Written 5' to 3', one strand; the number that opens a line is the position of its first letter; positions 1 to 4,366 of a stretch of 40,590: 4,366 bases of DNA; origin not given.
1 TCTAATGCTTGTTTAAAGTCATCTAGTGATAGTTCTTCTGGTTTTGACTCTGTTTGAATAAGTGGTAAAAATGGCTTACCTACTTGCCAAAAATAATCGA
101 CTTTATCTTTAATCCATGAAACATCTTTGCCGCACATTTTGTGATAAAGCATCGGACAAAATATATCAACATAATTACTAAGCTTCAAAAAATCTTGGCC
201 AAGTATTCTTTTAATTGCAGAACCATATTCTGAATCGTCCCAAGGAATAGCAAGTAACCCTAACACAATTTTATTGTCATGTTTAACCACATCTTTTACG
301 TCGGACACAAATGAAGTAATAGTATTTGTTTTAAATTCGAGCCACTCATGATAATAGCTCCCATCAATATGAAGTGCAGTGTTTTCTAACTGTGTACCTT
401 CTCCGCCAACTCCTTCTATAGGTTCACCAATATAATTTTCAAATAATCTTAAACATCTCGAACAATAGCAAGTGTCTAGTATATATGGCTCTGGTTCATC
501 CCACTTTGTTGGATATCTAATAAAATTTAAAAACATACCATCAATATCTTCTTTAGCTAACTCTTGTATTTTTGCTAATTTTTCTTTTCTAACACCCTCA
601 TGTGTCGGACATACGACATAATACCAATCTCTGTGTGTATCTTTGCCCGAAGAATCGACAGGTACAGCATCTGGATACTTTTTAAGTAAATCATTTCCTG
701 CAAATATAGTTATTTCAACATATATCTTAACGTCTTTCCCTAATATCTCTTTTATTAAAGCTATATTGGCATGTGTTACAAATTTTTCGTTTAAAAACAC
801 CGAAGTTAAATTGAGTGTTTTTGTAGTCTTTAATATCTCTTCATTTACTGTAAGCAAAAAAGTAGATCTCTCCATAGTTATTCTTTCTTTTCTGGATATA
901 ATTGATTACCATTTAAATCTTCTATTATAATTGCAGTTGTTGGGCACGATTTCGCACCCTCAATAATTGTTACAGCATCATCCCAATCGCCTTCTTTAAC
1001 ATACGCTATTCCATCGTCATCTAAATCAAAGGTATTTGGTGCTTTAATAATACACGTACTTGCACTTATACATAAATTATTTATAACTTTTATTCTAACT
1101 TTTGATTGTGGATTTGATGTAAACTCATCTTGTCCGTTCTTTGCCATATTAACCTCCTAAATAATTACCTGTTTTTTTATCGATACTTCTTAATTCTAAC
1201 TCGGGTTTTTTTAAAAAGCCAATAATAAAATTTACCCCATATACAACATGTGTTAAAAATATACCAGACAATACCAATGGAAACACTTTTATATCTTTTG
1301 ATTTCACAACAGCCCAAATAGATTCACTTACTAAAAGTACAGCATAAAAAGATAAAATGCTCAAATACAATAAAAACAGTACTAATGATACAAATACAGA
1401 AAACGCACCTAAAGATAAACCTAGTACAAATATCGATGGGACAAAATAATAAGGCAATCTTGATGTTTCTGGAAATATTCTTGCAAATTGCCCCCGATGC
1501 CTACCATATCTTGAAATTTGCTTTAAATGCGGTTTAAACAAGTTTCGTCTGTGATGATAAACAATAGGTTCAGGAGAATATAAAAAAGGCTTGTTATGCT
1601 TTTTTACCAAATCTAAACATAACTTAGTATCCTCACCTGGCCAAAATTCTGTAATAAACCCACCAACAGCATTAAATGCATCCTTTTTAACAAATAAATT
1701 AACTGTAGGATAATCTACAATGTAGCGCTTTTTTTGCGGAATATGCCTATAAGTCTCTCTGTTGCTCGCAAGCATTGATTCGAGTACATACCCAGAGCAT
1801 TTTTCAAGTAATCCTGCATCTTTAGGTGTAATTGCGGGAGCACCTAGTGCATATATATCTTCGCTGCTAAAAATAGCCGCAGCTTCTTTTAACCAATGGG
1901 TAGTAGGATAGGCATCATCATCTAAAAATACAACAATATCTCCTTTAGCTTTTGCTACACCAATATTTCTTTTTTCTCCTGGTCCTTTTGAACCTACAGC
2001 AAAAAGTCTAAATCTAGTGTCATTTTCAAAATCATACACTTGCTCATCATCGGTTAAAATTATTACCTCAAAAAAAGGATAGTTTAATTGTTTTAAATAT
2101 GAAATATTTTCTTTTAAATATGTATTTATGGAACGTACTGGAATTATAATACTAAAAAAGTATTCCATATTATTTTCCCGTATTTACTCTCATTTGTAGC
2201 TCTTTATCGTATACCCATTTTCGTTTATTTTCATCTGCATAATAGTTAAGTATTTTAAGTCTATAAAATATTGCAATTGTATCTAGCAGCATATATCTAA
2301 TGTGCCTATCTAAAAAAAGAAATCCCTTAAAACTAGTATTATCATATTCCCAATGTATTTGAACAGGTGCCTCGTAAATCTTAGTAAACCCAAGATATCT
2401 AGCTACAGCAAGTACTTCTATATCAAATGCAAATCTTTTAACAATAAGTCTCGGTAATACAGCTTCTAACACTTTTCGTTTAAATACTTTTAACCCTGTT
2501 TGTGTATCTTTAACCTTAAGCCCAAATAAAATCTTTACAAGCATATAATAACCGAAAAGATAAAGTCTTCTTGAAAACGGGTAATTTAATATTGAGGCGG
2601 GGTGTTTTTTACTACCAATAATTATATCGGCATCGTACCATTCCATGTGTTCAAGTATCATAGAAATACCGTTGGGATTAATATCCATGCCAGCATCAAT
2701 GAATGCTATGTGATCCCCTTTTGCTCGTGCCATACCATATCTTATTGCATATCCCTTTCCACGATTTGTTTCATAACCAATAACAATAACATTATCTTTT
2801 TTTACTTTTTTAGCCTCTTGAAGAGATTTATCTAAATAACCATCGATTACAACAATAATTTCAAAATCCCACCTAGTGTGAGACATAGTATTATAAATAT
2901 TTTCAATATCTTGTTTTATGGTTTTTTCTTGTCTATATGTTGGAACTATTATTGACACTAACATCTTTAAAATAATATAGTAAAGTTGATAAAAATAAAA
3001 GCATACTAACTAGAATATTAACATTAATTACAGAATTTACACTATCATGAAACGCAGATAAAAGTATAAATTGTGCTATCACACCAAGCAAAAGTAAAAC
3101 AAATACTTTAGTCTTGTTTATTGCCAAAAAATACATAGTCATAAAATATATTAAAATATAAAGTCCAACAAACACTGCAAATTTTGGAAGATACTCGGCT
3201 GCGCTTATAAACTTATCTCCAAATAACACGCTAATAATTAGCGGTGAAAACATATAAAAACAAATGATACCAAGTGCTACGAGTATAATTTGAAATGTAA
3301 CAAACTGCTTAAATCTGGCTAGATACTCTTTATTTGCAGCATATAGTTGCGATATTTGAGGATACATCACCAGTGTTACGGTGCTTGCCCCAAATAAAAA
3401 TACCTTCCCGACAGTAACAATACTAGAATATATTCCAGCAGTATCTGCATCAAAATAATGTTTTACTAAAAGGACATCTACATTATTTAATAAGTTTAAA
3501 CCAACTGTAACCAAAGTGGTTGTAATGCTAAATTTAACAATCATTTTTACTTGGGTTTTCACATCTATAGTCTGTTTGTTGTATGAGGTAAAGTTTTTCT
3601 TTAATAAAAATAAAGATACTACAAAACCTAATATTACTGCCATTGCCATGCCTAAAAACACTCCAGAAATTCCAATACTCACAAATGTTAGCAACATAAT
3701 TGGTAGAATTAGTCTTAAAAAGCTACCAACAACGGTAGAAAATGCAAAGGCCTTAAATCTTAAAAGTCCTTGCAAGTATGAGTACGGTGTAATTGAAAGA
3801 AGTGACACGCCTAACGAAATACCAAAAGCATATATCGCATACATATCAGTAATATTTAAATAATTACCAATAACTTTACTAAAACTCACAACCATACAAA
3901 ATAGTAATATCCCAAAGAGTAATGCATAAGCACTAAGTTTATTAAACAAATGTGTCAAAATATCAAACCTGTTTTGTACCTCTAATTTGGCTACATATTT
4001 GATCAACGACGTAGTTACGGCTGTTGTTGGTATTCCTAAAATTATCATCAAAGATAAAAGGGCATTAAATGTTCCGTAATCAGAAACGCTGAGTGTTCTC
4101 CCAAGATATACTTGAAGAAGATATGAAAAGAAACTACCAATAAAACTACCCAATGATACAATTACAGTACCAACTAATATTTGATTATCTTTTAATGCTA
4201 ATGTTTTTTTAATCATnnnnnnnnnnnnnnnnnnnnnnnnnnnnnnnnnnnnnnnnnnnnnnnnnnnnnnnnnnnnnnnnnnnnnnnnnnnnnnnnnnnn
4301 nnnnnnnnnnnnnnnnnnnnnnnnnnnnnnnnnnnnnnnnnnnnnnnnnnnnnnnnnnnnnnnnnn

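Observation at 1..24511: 24.5-kb one-strand super-operon for lipid-carrier-dependent extracytoplasmic glycosylation (5 GT-C, 4 polyprenyl-P-sugar synthases, 4 translocator candidates)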

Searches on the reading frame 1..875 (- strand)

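Call 9: search_protein_families(library=ncbifam, proteins=[window:1-875:-], max_evalue=0.001)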
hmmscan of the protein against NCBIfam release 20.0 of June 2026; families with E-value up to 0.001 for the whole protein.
window:1-875:- (291 aa): 0 families

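Call 56: search_protein_families(library=pfam, proteins=[window:1-875:-], max_evalue=1)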
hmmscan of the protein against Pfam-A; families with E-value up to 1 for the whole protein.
window:1-875:- (291 aa): 3 families
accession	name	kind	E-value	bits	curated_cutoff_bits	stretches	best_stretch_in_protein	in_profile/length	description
PF13200.12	DUF4015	-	0.0001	21.9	27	1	39-245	65-227/313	Putative glycosyl hydrolase domain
PF14871.12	GHL6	-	0.0017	19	35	1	39-117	48-131/132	Hypothetical glycosyl hydrolase 6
PF02449.21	Glyco_hydro_42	-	0.0027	17.6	21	1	63-150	76-159/376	Beta-galactosidase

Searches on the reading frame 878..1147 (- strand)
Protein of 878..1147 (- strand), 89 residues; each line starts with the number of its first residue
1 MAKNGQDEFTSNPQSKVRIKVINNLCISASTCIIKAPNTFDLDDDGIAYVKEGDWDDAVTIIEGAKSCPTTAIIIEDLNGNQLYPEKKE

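Call 4: search_protein_families(library=pfam, proteins=[window:878-1147:-], max_evalue=0.01)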
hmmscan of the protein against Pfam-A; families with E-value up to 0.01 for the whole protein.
window:878-1147:- (89 aa): 3 families
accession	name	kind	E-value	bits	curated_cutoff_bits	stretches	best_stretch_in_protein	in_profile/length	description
PF13370.11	Fer4_13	-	1.7e-07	32.2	24.5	1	23-73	2-56/58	4Fe-4S single cluster domain of Ferredoxin I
PF13459.11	Fer4_15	-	1.1e-06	29.6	22.4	1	24-75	6-66/66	4Fe-4S single cluster domain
PF06902.16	Fer4_19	-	1.6e-05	25.3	24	1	15-72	4-58/64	Divergent 4Fe-4S mono-cluster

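Call 9: search_protein_families(library=ncbifam, proteins=[window:878-1147:-], max_evalue=0.001)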
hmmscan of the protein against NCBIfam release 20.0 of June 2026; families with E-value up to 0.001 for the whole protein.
window:878-1147:- (89 aa): 0 families

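Call 55: find_encoding_contigs(protein=window:878-1147:-, flank=10000, max_places=4)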
Protein window:878-1147:- (89 aa): 1 contig read that carries it; 1 place shown.
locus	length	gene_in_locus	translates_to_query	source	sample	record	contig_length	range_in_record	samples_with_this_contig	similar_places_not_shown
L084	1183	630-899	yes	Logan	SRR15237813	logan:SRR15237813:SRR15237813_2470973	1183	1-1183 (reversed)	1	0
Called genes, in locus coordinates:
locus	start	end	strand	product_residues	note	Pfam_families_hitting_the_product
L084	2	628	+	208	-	?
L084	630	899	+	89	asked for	PF06902:Fer4_19 (weak), PF13459:Fer4_15 (weak), PF13370:Fer4_13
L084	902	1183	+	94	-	?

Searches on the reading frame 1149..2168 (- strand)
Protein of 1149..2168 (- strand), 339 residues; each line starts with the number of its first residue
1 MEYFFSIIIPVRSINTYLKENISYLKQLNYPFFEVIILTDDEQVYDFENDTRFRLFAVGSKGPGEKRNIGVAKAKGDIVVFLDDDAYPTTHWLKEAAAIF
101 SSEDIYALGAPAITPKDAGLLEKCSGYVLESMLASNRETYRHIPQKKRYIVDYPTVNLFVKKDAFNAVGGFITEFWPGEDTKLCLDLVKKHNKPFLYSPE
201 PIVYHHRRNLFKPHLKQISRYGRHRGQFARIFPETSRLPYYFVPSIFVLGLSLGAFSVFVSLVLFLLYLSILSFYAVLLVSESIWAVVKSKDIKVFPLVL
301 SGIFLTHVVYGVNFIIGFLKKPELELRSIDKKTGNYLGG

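Call 4: search_protein_families(library=pfam, proteins=[window:1149-2168:-], max_evalue=0.01)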
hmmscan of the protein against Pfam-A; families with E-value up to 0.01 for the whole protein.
window:1149-2168:- (339 aa): 4 families
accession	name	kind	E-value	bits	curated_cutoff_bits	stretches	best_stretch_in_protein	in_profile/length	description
PF00535.33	Glycos_transf_2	-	1.3e-13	51.6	23.3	1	6-164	1-163/168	Glycosyl transferase family 2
PF13632.12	Glyco_trans_2_3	-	6.8e-12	46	27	1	78-275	1-196/198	Glycosyl transferase family group 2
PF10111.15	Glyco_tranf_2_2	-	5.5e-07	29.8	27.3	1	6-212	1-223/276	Glycosyltransferase like family 2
PF13641.12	Glyco_tranf_2_3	-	1e-06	29.4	27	1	5-220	3-226/230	Glycosyltransferase like family 2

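Call 9: search_protein_families(library=ncbifam, proteins=[window:1149-2168:-], max_evalue=0.001)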
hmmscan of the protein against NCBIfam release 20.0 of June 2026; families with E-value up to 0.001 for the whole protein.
window:1149-2168:- (339 aa): 7 families
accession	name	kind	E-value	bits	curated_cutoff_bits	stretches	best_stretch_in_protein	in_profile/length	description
TIGR03965.1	mycofact_glyco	equivalog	2.2e-25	89.5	280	1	6-251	77-324/467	mycofactocin biosynthesis glycosyltransferase MftF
NF041875.1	EPS_EpsD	equivalog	3.2e-20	72.8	370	1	6-233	2-235/325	exopolysaccharide biosynthesis glycosyltransferase EpsD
TIGR04283.1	glyco_like_mftF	equivalog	4.5e-13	49.3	182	1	6-224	2-204/221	TIGR04283 family arsenosugar biosynthesis glycosyltransferase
NF041394.1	GtaseAglG_Halo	equivalog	1.9e-09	37.2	440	1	19-206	19-216/304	glucosyl-dolichyl phosphate glucuronosyltransferase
NF038299.1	EPS_HpsN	equivalog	7e-09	35.1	425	1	5-104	3-111/317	hormogonium polysaccharide biosynthesis glycosyltransferase HpsN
NF038302.1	EPS_HpsE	equivalog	4.8e-07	29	300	1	46-100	57-111/307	hormogonium polysaccharide biosynthesis glycosyltransferase HpsE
NF050050.1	ProtGlycPglI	equivalog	0.00018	21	500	1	4-86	3-94/306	GalNAc(5)-diNAcBac-PP-undecaprenol beta-1,3-glucosyltransferase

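Call 71: search_solved_structures(query=window:1149-2168:-, max_evalue=0.01)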
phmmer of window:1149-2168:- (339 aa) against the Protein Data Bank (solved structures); distinct sequences matched with E-value up to 0.01: 3.
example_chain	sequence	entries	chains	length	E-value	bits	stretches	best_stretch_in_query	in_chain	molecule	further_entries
5tze_C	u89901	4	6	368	2.9e-08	36.4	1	5-101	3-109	Glycosyl transferase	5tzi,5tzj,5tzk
5tz8_A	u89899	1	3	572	5.3e-08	35.6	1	5-101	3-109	Glycosyl transferase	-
5hea_A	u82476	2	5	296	1.5e-06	30.9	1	5-95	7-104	Putative glycosyltransferase (GalT1)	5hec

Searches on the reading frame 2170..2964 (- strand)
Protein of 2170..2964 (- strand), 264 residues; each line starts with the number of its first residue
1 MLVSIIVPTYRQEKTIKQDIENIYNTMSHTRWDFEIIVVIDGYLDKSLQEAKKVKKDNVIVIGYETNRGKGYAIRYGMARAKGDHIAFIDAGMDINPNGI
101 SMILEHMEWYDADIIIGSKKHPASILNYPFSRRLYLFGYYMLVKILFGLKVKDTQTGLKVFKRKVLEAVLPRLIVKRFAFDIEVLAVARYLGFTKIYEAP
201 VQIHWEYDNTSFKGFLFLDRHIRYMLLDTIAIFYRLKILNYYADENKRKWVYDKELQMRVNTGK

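Call 4: search_protein_families(library=pfam, proteins=[window:2170-2964:-], max_evalue=0.01)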
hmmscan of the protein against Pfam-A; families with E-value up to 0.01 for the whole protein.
window:2170-2964:- (264 aa): 3 families
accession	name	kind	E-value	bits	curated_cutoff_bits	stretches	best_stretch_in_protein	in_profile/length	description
PF00535.33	Glycos_transf_2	-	9.9e-24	84.6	23.3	1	4-169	1-167/168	Glycosyl transferase family 2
PF13641.12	Glyco_tranf_2_3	-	7.3e-05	23.3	27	1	3-107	3-111/230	Glycosyltransferase like family 2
PF10111.15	Glyco_tranf_2_2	-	0.00018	21.5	27.3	1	4-95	1-94/276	Glycosyltransferase like family 2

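Call 9: search_protein_families(library=ncbifam, proteins=[window:2170-2964:-], max_evalue=0.001)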
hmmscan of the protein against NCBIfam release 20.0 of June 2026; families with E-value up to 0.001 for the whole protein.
window:2170-2964:- (264 aa): 21 families
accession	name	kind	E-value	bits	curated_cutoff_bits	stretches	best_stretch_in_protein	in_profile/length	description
NF047588.1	GlcsyltransPgfSStrep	equivalog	8.1e-14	51.5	500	1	1-178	1-176/308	glycosyltransferase PgfS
TIGR03937.1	PgaC_IcaA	equivalog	1.3e-12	47.4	422.3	1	2-108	46-151/407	poly-beta-1,6-N-acetyl-D-glucosamine synthase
NF058614.1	PPMAGASynPpgS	equivalog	8.9e-12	44.9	370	1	4-205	3-198/226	polyprenyl-phospho-N-acetylgalactosaminyl synthase PpgS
NF007482.0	PRK10073.1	equivalog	4.5e-11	42.3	423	1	2-113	7-116/334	glycosyltransferase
NF041875.1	EPS_EpsD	equivalog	4.6e-11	42.7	370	1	3-130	1-128/325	exopolysaccharide biosynthesis glycosyltransferase EpsD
NF007986.1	PRK10714.1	equivalog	1.4e-10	40.7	529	1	3-170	8-173/316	undecaprenyl-phosphate 4-deoxy-4-formamido-L-arabinose transferase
TIGR04182.1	glyco_TIGR04182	equivalog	3.5e-10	39.7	325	1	3-188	2-175/293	S-layer glycoprotein N-glycosyltransferase AglJ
NF010496.0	PRK13915.1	equivalog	1.4e-09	37.5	262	1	3-98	33-133/307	glucosyl-3-phosphoglycerate synthase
NF047683.1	TeichurnBiosyTuaG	equivalog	7.3e-09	35.6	400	1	2-108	7-112/252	teichuronic acid biosynthesis protein TuaG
TIGR04283.1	glyco_like_mftF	equivalog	9e-09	35.2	182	1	3-107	1-97/221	TIGR04283 family arsenosugar biosynthesis glycosyltransferase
NF041394.1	GtaseAglG_Halo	equivalog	3e-08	33.3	440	1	1-119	1-118/304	glucosyl-dolichyl phosphate glucuronosyltransferase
NF038302.1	EPS_HpsE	equivalog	2.1e-07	30.2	300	1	3-106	3-110/307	hormogonium polysaccharide biosynthesis glycosyltransferase HpsE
TIGR03111.1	glyc2_xrt_Gpos1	hypoth_equivalog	4.7e-07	28.9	363.95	1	3-108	51-157/439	TIGR03111 family XrtG-associated glycosyltransferase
NF038299.1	EPS_HpsN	equivalog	5.7e-07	28.8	425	1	2-101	2-100/317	hormogonium polysaccharide biosynthesis glycosyltransferase HpsN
TIGR03965.1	mycofact_glyco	equivalog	4.6e-06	25.8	280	1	3-97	76-169/467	mycofactocin biosynthesis glycosyltransferase MftF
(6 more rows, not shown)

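Call 50: search_solved_structures(query=window:2170-2964:-, max_evalue=0.001)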
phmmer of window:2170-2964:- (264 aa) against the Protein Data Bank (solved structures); distinct sequences matched with E-value up to 0.001: 19.
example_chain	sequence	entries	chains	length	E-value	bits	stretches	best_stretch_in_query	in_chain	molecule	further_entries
5mlz_A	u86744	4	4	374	6.7e-13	52.2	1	1-201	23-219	Dolichol monophosphate mannose synthase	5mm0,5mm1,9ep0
2z87_A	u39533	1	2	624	2e-09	40.9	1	3-121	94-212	Chondroitin synthase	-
2z86_A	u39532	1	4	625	2e-09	40.8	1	3-121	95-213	Chondroitin synthase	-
5hea_A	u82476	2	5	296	1.5e-08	38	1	2-94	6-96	Putative glycosyltransferase (GalT1)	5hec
6p61_A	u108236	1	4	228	6.2e-08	35.9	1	3-107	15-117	Glycosyltransferase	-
5tze_C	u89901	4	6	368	1.2e-07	35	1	3-116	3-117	Glycosyl transferase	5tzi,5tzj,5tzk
9omj_A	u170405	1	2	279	4.7e-07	33.1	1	3-107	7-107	Glycosyltransferase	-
9omm_A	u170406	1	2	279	4.7e-07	33.1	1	3-107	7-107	Glycosyltransferase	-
9omh_A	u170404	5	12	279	4.7e-07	33.1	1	3-107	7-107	Glycosyltransferase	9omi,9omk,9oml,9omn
5ekp_C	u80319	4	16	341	7.6e-07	32.4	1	3-170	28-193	Uncharacterized glycosyltransferase sll0501 | Glycosyltransferase sll0501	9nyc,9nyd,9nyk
5eke_A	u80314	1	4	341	7.7e-07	32.4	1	3-170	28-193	Uncharacterized glycosyltransferase sll0501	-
9nye_A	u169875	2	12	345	7.9e-07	32.3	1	3-170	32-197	Glycosyltransferase sll0501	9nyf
9hwj_A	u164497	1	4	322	6.1e-06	29.4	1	3-112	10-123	Undecaprenyl-phosphate 4-deoxy-4-formamido-L-arabinose transferase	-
9bhc_C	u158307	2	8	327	0.00018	24.6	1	3-112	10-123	Undecaprenyl-phosphate 4-deoxy-4-formamido-L-arabinose transferase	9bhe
8vxh_A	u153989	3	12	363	0.00023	24.2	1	3-112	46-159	Undecaprenyl-phosphate 4-deoxy-4-formamido-L-arabinose transferase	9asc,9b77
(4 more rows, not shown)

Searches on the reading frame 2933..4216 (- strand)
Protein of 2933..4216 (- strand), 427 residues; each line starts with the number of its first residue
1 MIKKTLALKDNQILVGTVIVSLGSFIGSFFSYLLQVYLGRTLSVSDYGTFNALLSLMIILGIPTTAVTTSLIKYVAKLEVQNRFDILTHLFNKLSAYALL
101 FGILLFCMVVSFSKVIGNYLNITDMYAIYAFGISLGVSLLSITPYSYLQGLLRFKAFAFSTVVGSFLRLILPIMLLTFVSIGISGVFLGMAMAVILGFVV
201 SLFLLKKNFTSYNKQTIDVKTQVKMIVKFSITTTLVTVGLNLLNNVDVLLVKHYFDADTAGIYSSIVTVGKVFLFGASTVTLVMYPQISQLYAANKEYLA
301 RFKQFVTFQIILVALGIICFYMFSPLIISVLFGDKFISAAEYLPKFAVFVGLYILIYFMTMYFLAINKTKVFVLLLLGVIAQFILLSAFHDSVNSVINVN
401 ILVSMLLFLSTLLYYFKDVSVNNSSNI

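Call 4: search_protein_families(library=pfam, proteins=[window:2933-4216:-], max_evalue=0.01)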
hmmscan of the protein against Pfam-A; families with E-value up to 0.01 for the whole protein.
window:2933-4216:- (427 aa): 2 families
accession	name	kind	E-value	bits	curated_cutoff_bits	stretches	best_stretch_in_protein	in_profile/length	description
PF01943.22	Polysacc_synt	-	1.9e-15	57.5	28.2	1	15-291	3-273/274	Polysaccharide biosynthesis protein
PF13440.11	Polysacc_synt_3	-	7.2e-12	45.6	23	1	38-340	2-292/293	Polysaccharide biosynthesis protein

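Call 9: search_protein_families(library=ncbifam, proteins=[window:2933-4216:-], max_evalue=0.001)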
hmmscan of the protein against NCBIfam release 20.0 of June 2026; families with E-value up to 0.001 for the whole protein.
window:2933-4216:- (427 aa): 1 family
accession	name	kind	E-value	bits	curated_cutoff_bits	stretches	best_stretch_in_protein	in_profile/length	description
NF041503.1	WZX_like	subfamily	2.1e-05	23.8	300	1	123-404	129-415/429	O-unit flippase-like protein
